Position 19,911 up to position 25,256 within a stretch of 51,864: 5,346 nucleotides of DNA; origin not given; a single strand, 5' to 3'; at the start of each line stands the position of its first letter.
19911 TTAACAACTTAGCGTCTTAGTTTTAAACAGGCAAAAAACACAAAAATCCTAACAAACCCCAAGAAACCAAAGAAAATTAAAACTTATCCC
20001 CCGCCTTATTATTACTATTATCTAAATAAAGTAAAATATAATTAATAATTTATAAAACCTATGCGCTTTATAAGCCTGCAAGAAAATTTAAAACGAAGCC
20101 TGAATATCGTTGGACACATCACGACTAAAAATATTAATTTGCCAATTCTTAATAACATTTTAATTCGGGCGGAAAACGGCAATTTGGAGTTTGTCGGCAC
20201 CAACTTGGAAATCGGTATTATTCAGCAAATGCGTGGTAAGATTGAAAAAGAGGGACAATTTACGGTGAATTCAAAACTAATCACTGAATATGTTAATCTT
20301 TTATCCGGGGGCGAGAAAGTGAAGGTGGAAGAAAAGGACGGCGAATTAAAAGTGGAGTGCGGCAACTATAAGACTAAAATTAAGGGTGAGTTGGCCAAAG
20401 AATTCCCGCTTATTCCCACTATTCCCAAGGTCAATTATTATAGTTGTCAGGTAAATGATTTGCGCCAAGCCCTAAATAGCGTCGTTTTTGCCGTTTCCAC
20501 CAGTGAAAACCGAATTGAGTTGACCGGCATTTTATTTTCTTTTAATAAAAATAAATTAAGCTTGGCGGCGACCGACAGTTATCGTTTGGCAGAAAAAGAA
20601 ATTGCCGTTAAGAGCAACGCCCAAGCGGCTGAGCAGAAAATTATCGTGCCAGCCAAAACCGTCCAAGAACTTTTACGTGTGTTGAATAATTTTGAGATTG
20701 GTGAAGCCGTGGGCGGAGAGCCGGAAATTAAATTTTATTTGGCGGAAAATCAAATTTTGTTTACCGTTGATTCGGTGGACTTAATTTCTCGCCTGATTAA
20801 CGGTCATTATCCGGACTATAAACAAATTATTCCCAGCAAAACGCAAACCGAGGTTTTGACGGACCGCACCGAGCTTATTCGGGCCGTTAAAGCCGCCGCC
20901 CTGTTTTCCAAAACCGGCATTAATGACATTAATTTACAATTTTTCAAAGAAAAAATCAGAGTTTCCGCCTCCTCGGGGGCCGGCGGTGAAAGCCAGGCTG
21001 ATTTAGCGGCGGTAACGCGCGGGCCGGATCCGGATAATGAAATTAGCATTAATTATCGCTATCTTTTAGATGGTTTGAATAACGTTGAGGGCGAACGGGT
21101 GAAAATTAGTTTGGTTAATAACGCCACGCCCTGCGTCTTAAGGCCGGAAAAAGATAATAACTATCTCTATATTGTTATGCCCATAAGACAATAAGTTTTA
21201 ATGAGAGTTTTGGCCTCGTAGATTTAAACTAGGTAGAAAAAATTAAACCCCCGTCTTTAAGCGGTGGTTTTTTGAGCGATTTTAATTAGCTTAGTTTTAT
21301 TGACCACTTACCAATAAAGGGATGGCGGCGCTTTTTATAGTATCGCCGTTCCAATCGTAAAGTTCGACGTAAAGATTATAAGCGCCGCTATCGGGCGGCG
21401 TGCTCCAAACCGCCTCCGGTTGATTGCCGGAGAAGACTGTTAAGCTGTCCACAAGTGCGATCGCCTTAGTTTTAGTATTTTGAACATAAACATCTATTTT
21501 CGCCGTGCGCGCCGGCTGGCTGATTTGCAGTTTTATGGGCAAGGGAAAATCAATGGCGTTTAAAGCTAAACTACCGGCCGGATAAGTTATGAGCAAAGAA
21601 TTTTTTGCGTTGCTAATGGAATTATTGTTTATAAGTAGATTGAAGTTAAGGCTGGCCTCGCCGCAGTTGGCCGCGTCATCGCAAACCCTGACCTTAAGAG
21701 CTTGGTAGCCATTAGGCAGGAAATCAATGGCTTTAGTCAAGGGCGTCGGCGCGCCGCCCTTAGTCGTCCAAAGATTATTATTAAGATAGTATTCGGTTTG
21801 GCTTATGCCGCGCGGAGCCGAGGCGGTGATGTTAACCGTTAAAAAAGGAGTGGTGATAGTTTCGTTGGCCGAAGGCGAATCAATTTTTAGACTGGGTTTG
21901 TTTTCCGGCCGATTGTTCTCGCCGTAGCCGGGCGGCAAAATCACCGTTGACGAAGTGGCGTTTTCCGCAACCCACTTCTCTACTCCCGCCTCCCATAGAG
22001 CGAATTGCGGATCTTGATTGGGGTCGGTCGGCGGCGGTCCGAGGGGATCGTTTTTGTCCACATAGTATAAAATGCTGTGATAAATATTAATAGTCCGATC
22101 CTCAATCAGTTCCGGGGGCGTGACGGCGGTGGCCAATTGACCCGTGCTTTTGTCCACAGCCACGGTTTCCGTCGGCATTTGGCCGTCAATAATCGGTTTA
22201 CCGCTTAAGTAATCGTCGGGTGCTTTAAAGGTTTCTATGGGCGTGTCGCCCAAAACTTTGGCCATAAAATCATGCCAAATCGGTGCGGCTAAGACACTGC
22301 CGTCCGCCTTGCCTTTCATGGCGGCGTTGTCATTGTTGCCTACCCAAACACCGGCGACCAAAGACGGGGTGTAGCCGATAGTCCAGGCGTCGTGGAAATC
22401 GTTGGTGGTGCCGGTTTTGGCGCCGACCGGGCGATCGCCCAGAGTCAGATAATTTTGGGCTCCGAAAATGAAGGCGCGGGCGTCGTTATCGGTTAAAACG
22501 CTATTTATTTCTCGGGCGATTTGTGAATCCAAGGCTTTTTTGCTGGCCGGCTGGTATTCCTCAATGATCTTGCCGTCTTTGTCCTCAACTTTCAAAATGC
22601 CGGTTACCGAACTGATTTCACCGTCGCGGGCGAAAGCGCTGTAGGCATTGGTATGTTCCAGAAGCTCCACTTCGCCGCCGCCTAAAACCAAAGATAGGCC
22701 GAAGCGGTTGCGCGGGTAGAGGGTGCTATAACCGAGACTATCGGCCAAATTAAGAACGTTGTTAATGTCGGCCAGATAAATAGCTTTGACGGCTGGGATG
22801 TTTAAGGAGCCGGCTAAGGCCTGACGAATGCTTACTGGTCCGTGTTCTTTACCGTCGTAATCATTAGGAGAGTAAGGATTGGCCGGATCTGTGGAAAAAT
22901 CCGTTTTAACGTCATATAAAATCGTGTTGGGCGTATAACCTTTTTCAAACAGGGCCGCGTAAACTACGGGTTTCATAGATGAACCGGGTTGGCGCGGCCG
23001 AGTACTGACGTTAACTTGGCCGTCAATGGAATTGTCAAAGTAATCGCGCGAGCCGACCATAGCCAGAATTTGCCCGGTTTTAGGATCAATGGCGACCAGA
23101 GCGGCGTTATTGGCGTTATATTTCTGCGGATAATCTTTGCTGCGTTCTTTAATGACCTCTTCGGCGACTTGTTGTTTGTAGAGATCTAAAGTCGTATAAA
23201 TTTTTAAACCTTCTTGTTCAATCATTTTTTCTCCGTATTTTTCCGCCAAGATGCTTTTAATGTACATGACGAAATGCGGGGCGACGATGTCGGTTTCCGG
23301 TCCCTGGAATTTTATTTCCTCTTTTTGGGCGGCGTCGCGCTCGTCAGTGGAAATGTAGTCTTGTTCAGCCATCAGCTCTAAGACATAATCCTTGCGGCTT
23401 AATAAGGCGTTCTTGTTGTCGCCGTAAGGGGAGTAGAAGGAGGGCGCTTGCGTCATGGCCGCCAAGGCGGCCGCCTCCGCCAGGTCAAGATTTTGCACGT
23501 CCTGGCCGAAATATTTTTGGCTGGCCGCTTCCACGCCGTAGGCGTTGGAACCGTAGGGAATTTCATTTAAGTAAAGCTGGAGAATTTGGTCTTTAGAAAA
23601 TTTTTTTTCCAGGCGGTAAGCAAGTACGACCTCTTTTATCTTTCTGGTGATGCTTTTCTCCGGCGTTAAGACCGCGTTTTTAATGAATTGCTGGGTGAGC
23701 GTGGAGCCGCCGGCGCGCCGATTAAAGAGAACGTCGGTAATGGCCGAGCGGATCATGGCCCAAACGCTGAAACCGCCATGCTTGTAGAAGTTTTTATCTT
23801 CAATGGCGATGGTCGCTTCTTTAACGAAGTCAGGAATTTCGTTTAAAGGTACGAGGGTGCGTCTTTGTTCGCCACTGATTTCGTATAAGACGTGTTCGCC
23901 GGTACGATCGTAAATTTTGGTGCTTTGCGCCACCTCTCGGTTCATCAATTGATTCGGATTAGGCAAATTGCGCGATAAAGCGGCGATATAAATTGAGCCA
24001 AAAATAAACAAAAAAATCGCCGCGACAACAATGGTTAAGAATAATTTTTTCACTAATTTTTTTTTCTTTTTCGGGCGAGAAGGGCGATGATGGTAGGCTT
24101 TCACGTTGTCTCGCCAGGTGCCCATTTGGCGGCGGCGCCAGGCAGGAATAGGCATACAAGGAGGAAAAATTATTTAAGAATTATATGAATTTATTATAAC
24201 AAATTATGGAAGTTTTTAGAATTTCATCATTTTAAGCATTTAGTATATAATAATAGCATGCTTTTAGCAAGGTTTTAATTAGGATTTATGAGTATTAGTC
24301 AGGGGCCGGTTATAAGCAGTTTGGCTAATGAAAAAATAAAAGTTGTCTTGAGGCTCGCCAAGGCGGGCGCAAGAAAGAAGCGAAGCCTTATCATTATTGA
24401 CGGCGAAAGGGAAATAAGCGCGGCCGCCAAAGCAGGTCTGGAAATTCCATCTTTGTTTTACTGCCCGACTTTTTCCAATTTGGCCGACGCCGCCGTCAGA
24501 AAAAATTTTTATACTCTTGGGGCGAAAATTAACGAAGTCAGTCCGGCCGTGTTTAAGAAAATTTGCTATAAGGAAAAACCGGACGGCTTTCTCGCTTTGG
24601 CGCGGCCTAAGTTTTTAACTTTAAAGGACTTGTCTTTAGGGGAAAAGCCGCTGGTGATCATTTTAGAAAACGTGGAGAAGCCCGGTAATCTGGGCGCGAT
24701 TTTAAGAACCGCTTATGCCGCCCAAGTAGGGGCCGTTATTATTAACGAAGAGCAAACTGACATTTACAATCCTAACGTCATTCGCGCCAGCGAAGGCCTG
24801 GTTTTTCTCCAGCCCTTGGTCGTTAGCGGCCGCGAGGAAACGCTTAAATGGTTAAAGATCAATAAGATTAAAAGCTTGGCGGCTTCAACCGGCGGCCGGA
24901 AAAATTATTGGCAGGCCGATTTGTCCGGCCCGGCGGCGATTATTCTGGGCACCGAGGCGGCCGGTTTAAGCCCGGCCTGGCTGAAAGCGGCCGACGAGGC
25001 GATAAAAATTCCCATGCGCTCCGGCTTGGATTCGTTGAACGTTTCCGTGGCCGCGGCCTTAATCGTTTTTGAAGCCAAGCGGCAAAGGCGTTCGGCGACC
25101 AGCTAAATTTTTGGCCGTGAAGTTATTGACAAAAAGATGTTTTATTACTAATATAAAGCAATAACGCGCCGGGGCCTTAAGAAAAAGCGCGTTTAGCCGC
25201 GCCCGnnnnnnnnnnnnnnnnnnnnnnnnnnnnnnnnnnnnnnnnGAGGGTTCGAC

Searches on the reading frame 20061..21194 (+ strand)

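Call 31: search_protein_families(library=pfam, proteins=[window:20061-21194:+], max_evalue=0.001)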
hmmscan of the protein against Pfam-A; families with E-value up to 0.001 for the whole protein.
window:20061-21194:+ (377 aa): 3 families
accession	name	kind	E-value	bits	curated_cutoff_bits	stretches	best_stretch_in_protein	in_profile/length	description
PF02767.21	DNA_pol3_beta_2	-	1.9e-31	109.2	27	1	131-252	4-116/116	DNA polymerase III beta subunit, central domain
PF00712.24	DNA_pol3_beta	-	1.6e-23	83.5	24.4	2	1-119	1-120/120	DNA polymerase III beta subunit, N-terminal domain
PF02768.20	DNA_pol3_beta_3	-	1.9e-21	76.6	27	1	254-376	1-121/121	DNA polymerase III beta subunit, C-terminal domain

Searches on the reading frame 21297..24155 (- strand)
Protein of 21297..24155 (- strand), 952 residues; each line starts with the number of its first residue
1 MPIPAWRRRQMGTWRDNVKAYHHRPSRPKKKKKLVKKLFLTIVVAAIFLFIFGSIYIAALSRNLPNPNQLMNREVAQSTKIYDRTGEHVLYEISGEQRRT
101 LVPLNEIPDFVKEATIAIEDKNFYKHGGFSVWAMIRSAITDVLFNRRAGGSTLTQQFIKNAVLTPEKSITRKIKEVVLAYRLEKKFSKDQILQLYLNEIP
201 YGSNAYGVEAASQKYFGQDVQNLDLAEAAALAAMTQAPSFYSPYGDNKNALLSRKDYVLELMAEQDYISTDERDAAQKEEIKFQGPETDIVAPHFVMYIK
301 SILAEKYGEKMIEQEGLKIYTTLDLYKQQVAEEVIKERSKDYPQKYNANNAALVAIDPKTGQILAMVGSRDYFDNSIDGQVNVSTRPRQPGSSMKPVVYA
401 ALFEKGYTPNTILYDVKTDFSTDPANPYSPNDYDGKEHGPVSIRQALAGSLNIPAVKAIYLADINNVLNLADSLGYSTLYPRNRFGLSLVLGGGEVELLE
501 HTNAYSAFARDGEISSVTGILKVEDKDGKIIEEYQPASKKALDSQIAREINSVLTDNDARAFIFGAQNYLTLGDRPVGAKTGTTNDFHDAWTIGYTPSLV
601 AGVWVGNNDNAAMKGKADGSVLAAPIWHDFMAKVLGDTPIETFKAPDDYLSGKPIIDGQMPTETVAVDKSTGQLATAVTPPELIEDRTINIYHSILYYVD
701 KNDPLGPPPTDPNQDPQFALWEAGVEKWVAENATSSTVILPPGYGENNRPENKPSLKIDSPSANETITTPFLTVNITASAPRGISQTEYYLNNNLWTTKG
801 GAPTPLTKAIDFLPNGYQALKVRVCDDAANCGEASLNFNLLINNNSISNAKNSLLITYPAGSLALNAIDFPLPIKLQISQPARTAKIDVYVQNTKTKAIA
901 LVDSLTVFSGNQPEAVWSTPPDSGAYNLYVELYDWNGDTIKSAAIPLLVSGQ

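Call 87: search_protein_families(library=pfam, proteins=[window:21297-24155:-], max_evalue=0.001)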
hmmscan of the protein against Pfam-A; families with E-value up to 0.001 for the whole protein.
window:21297-24155:- (952 aa): 3 families
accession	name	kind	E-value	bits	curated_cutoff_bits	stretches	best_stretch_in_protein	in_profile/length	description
PF00912.28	Transgly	-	2.4e-60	203.5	27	1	88-262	3-177/178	Transglycosylase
PF00905.27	Transpeptidase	-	1.8e-21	77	22.1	1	352-631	2-298/299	Penicillin binding protein transpeptidase domain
PF17957.7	Big_7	-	1.3e-08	35.8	24.1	1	754-822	1-70/70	Bacterial Ig domain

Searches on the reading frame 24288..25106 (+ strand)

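Call 87: search_protein_families(library=pfam, proteins=[window:24288-25106:+], max_evalue=0.001)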
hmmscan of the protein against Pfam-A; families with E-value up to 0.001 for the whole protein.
window:24288-25106:+ (272 aa): 3 families
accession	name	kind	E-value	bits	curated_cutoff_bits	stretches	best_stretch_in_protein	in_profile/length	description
PF00588.24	SpoU_methylase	-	1.4e-35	122.9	29.7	1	122-260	2-141/142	SpoU rRNA Methylase family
PF22435.1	MRM3-like_sub_bind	-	4.1e-14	53.2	27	1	14-103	1-84/84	MRM3-like substrate binding domain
PF04705.17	TSNR_N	-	0.00014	22.4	28.3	1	8-115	3-108/111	Thiostrepton-resistance methylase, N terminus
